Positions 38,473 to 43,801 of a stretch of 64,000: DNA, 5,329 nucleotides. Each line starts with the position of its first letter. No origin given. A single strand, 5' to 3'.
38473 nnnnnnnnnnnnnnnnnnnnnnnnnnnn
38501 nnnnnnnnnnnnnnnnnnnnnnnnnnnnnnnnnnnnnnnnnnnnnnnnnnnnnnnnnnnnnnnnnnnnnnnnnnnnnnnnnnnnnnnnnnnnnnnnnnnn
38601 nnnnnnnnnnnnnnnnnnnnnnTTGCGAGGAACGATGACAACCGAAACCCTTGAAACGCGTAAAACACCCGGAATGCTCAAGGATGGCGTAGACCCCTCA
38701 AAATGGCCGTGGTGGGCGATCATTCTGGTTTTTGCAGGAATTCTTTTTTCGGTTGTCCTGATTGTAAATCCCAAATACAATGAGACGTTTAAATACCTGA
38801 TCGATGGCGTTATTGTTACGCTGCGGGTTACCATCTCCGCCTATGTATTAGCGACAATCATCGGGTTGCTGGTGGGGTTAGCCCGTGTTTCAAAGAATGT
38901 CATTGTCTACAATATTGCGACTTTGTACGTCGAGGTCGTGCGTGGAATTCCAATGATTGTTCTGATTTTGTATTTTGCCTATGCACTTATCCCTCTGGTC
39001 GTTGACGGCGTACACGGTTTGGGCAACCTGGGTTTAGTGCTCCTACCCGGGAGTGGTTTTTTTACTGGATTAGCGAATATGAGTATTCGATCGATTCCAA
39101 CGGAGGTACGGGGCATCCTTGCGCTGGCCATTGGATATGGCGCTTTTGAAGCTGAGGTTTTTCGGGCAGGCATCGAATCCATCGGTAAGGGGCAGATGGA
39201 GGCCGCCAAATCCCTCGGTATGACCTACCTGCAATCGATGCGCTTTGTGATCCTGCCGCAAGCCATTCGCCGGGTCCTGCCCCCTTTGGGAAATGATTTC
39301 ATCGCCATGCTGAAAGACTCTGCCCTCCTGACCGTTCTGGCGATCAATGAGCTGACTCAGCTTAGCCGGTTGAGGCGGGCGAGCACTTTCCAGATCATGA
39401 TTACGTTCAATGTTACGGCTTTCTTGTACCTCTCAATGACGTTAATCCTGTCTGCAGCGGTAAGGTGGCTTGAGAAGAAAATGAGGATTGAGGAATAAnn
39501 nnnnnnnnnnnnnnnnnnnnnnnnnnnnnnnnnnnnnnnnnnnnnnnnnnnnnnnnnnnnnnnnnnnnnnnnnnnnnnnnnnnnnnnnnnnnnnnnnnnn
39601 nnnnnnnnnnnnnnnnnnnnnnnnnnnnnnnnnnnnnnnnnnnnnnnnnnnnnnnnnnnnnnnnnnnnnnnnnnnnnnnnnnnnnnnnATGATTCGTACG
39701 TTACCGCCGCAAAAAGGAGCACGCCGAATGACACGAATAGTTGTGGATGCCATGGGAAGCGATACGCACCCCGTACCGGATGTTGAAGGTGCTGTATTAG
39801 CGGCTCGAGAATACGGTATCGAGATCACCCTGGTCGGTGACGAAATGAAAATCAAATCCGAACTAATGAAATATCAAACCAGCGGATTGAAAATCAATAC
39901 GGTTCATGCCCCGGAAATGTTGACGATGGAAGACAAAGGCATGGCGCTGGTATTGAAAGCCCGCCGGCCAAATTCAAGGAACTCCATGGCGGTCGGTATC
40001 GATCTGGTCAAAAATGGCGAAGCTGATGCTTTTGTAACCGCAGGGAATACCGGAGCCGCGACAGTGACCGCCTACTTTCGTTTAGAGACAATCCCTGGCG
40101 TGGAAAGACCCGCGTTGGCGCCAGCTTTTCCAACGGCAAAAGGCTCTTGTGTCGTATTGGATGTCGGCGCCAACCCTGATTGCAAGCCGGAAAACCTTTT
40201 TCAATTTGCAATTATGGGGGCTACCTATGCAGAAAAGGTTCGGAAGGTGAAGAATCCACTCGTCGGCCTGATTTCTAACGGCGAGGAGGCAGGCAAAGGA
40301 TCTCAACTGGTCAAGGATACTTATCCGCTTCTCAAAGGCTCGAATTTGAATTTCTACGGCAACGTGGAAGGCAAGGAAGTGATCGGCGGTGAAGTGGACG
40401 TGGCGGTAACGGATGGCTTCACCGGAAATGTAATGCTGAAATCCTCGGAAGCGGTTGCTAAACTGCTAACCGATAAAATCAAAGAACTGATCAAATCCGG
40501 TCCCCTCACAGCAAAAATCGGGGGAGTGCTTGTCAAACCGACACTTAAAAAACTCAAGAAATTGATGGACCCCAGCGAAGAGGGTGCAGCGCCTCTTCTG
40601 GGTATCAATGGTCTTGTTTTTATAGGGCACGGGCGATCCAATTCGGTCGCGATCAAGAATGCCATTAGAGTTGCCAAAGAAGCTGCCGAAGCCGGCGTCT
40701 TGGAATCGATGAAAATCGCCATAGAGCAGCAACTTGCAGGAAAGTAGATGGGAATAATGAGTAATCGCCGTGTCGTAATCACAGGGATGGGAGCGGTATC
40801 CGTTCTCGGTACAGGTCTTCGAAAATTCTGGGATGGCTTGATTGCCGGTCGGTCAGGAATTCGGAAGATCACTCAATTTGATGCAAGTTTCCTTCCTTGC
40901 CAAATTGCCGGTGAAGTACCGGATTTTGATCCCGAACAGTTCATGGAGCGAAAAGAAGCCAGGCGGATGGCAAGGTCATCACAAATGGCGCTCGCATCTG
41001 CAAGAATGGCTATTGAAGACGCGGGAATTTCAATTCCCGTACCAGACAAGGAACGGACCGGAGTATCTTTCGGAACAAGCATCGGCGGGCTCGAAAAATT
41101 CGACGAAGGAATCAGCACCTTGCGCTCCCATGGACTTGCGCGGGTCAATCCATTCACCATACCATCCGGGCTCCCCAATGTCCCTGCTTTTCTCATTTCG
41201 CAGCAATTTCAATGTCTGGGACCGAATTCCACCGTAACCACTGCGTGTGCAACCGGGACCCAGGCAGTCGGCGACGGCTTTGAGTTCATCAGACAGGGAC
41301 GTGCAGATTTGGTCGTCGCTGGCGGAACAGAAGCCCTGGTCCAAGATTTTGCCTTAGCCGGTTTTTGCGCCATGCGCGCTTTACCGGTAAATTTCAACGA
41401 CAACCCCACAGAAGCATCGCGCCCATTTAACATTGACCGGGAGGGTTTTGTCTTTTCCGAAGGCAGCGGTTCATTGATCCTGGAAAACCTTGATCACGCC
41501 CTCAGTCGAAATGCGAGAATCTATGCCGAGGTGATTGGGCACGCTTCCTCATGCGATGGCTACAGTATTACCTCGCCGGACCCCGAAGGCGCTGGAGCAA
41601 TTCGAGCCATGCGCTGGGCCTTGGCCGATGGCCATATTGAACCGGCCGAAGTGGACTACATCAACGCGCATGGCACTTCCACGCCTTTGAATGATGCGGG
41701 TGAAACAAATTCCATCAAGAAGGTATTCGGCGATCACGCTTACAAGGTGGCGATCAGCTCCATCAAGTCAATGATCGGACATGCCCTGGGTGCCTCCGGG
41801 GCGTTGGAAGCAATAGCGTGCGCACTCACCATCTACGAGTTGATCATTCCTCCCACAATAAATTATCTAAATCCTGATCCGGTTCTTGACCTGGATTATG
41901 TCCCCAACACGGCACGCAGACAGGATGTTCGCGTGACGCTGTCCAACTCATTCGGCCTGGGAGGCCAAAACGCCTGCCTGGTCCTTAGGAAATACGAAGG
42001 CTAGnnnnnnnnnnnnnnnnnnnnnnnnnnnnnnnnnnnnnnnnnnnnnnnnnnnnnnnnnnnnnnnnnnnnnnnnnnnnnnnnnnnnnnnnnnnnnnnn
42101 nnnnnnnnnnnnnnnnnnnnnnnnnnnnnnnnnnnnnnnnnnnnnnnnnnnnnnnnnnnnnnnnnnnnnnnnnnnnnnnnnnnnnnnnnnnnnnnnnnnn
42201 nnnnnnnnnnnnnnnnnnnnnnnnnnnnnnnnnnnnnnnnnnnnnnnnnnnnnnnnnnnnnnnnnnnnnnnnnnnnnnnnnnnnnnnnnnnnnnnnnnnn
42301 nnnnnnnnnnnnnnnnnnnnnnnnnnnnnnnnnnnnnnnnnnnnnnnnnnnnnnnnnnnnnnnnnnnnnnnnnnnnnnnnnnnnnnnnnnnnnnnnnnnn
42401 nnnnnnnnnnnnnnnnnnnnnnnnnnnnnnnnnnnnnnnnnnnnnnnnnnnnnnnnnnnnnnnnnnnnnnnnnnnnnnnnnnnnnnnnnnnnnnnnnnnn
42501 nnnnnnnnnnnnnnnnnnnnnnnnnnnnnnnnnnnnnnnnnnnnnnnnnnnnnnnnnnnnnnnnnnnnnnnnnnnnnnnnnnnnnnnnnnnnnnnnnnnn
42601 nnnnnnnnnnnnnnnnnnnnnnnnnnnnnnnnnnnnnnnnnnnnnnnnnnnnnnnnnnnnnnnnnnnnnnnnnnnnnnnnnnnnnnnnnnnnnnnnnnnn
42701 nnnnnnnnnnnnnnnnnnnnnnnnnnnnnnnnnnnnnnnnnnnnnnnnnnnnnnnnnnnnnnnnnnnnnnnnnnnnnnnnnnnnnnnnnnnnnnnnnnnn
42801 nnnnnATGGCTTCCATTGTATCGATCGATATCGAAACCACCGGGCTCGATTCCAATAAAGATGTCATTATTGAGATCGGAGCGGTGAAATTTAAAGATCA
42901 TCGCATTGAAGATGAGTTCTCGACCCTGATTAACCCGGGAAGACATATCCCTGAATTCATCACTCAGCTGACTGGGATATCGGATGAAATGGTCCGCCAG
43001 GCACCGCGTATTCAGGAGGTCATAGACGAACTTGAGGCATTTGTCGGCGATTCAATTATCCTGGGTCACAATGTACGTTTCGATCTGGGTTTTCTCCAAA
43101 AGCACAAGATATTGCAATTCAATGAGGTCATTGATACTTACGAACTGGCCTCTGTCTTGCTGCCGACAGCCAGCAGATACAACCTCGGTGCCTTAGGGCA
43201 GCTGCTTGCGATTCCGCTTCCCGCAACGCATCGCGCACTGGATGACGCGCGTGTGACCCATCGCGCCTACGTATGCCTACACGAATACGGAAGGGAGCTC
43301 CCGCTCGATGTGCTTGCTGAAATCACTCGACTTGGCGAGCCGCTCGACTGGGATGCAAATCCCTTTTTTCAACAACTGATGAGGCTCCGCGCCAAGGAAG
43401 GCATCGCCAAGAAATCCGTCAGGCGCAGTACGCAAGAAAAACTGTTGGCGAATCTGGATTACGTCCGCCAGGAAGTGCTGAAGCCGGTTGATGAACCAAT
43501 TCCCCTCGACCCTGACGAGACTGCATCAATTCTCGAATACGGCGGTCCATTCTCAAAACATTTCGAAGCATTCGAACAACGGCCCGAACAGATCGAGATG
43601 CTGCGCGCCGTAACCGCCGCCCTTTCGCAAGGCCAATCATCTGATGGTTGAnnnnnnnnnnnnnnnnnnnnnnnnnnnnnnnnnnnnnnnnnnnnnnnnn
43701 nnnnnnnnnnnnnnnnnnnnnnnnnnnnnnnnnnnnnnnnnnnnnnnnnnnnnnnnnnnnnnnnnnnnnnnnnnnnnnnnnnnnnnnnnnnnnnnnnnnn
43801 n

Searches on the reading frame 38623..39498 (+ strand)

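Call 39: search_protein_families(library=pfam, proteins=[window:38623-39498:+])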
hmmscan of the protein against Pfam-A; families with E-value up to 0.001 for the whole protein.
window:38623-39498:+ (291 aa): 1 family
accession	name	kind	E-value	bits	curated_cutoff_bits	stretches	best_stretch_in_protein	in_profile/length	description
PF00528.27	BPD_transp_1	-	6.1e-21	75.4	26.4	1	78-288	2-183/184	Binding-protein-dependent transport system inner membrane component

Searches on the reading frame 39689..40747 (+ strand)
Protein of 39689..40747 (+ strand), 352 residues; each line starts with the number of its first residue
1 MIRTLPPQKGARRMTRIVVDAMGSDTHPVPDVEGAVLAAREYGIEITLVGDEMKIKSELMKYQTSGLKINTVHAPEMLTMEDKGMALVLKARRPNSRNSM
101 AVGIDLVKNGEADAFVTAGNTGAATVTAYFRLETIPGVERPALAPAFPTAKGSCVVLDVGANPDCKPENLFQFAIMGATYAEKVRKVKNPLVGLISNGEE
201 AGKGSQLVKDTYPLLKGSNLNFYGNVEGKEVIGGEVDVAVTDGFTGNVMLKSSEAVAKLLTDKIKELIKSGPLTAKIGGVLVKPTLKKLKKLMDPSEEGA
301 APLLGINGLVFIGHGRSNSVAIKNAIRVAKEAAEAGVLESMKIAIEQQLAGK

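Call 39: search_protein_families(library=pfam, proteins=[window:39689-40747:+])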
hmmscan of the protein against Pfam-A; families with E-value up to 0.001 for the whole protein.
window:39689-40747:+ (352 aa): 2 families
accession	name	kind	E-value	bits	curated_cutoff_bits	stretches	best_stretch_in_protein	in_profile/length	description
PF02504.20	FA_synthesis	-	2.1e-99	333.1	29.1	1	16-338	2-322/324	Fatty acid synthesis protein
PF01515.24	PTA_PTB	-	1.4e-05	25.1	24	1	44-209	40-218/319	Phosphate acetyl/butaryl transferase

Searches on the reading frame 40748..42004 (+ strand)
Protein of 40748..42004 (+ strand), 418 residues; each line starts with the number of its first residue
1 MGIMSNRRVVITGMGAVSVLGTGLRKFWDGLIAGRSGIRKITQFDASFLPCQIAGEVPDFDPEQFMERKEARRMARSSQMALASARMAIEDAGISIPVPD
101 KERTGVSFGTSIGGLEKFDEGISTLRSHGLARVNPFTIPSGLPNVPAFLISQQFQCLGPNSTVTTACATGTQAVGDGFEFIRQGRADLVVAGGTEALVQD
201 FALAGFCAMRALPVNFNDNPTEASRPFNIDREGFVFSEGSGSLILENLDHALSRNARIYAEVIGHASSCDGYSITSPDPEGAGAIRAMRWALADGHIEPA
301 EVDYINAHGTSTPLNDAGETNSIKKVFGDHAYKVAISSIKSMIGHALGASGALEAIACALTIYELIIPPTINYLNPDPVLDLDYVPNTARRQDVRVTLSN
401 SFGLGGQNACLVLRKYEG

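Call 39: search_protein_families(library=pfam, proteins=[window:40748-42004:+])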
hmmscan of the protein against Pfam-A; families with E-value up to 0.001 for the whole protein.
window:40748-42004:+ (418 aa): 3 families
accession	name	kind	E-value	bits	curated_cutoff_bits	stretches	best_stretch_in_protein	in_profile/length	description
PF00109.32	ketoacyl-synt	-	8e-51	173.5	20.8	1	7-251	2-252/252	Beta-ketoacyl synthase, N-terminal domain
PF02801.28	Ketoacyl-synt_C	-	8.1e-39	132.7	20.8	1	259-373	1-118/119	Beta-ketoacyl synthase, C-terminal domain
PF00108.29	Thiolase_N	-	2.9e-05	24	26.4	1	159-198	77-116/260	Thiolase, N-terminal domain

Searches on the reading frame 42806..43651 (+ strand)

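Call 41: search_protein_families(library=pfam, proteins=[window:42806-43651:+])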
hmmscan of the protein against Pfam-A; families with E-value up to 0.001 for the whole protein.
window:42806-43651:+ (281 aa): 4 families
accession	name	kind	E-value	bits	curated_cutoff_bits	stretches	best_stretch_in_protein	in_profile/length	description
PF00929.31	RNase_T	-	2.4e-36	126.2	24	1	5-154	1-163/164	Exonuclease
PF01612.26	DNA_pol_A_exo1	-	2.5e-06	27.8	23.6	1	5-130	23-123/173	3'-5' exonuclease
PF21762.3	DEDDh_C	-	1.2e-05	26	27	1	81-156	106-186/188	DNA polymerase III subunit epsilon-like, C-terminal domain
PF16473.11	Rv2179c-like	-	1.2e-05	25.5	27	1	5-151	3-169/177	3'-5' exoribonuclease Rv2179c-like domain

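Call 55: search_protein_families(library=padloc, proteins=[window:42806-43651:+])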
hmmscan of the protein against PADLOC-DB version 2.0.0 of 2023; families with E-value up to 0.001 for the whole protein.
window:42806-43651:+ (281 aa): 4 families
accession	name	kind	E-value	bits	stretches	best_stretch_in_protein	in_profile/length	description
PDLC01247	DEDDh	-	1.4e-40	137.2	1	6-155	2-138/139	"CAS-I,CAS-II,CAS-III,CAS-IV,CAS-V,CAS-VI; associated"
PDLC05027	PDC-S48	-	8.8e-31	105.4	1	6-163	8-171/411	-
PDLC05028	PDC-S48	-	3.7e-28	96.4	1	6-153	22-174/512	-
PDLC03802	RTasHel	-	7.1e-05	19.8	1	3-147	400-506/675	DRT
